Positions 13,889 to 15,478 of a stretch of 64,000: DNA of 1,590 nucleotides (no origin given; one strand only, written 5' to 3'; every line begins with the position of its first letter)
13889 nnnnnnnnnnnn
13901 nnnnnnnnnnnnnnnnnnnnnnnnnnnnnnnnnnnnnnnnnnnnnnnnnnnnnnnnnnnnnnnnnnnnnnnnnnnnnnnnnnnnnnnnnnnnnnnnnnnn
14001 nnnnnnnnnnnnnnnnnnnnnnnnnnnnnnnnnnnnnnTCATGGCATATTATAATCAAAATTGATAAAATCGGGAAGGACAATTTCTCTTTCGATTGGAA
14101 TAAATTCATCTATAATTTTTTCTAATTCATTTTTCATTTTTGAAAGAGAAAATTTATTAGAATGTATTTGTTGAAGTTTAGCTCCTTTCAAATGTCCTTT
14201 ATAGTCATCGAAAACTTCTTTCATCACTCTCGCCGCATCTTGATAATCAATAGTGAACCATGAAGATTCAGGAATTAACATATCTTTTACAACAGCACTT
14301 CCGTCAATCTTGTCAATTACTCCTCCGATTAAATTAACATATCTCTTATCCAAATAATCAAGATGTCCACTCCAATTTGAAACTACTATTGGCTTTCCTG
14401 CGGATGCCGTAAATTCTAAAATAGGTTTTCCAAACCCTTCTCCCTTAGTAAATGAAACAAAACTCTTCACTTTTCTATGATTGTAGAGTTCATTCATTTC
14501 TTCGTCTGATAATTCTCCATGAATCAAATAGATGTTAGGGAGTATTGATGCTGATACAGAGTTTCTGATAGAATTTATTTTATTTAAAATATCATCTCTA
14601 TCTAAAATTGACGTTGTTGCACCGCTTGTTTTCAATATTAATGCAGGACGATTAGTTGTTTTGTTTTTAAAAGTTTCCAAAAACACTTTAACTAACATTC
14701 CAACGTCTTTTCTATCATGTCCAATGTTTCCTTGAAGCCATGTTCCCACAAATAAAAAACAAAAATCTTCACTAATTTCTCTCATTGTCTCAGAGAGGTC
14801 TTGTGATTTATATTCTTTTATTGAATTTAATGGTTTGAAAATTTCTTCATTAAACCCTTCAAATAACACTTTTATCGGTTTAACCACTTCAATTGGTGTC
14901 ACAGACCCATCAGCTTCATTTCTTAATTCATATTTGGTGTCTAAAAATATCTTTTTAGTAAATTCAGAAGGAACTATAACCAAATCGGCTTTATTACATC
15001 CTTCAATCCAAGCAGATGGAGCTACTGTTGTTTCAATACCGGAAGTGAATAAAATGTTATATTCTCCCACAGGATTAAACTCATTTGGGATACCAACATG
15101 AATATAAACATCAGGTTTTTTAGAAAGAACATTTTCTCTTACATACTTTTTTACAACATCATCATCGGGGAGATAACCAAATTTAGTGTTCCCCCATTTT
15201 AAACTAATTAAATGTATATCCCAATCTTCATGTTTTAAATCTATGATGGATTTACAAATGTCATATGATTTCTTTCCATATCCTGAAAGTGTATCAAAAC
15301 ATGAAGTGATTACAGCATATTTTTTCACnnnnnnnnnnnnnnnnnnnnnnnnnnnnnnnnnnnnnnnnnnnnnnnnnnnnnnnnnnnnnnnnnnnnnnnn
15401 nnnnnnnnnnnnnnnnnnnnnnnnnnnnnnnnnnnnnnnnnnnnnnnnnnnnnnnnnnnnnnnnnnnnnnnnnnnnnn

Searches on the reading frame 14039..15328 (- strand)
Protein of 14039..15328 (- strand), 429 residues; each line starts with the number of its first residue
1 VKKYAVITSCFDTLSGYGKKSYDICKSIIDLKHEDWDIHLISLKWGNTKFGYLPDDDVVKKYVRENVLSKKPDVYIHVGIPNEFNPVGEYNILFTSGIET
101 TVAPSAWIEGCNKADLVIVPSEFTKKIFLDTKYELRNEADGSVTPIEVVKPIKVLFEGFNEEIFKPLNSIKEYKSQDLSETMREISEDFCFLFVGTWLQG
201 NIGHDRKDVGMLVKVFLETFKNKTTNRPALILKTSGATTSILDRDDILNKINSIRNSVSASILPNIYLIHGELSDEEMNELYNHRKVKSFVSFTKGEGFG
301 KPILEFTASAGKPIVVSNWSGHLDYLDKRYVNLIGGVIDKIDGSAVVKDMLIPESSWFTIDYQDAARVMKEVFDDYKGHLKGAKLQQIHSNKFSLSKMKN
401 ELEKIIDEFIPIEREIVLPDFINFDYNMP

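Call 93: search_protein_families(library=phrogs, proteins=[window:14039-15328:-], max_evalue=0.00001)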
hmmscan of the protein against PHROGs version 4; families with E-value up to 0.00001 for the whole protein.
window:14039-15328:- (429 aa): 2 families
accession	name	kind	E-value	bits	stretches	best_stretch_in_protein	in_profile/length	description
phrog_2170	-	moron, auxiliary metabolic gene and host takeover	7.4e-20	72.3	1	6-408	7-371/374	glycosyltransferase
phrog_4356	-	moron, auxiliary metabolic gene and host takeover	3.5e-07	30.8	0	247-387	156-287/307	glycosyltransferase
